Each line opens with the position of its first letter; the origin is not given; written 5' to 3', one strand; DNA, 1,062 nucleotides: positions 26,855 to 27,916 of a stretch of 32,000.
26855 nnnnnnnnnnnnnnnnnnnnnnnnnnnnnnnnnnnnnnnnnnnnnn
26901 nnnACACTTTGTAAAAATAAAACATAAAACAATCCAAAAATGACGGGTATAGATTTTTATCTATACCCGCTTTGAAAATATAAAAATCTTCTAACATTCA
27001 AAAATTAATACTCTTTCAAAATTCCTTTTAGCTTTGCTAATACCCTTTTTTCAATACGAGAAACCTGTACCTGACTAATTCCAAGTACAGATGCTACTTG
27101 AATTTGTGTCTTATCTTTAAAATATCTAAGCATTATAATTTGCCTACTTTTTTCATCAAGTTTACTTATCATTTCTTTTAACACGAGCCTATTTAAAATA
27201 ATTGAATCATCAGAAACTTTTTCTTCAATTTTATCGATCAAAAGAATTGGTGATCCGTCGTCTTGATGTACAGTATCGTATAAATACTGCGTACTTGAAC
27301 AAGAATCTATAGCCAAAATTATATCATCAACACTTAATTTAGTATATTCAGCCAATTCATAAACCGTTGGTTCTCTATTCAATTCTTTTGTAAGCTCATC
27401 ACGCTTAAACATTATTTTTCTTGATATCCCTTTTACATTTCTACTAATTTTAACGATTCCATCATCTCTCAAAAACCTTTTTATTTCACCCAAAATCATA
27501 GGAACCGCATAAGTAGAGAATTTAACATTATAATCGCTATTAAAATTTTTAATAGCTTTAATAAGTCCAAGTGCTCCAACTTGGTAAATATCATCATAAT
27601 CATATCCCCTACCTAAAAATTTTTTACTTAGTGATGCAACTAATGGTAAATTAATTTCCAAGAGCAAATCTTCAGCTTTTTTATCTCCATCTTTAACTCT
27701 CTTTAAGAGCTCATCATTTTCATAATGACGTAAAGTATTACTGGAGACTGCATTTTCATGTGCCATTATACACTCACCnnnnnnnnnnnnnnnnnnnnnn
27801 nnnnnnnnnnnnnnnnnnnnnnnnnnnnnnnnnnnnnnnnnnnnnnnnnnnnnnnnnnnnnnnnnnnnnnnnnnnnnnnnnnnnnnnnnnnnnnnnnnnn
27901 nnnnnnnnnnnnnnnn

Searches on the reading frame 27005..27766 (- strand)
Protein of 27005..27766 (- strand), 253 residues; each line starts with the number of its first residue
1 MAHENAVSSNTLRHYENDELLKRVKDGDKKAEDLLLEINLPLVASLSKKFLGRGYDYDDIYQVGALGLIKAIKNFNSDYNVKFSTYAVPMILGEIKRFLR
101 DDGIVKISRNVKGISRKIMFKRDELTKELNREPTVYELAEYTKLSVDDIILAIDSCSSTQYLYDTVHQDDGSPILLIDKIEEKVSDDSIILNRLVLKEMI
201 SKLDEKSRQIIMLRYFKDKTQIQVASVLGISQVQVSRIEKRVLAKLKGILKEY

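Call 55: list_cluster_members(proteins=[P0293, L017:14977-15726:-, L017:11611-13005:+, window:27005-27766:-, window:25512-26903:+])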
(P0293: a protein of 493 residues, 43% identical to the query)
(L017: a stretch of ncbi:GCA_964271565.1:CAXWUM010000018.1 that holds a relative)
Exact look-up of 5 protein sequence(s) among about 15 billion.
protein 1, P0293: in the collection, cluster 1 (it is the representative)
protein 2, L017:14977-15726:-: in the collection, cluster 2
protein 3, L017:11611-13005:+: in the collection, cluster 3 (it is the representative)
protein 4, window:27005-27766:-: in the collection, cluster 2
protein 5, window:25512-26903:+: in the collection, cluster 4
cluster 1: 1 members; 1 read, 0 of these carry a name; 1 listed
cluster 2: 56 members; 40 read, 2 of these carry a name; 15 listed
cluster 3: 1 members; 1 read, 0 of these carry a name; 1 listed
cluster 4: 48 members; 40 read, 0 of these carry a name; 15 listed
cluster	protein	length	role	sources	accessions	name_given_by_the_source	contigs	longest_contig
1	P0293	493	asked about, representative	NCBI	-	-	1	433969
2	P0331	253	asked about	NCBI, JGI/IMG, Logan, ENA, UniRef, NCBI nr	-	-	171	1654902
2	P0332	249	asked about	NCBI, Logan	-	-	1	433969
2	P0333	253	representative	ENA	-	-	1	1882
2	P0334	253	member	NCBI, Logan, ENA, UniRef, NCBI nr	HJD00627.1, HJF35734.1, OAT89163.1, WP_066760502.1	RNA polymerase sporulation sigma factor SigF [Candidatus Arthromitus sp. SFB-turkey] | RNA polymerase sporulation sigma factor SigF n=1 Tax=Candidatus Arthromitus sp. ...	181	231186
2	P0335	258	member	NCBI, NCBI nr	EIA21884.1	RNA polymerase sigma factor [Candidatus Arthromitus sp. SFB-1]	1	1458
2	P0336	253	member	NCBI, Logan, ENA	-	-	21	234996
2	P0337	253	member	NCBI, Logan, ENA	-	-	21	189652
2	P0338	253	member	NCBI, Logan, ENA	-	-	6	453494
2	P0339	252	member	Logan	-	-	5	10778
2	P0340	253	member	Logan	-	-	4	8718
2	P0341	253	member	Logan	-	-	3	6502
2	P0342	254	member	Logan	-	-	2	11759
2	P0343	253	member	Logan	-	-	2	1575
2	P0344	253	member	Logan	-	-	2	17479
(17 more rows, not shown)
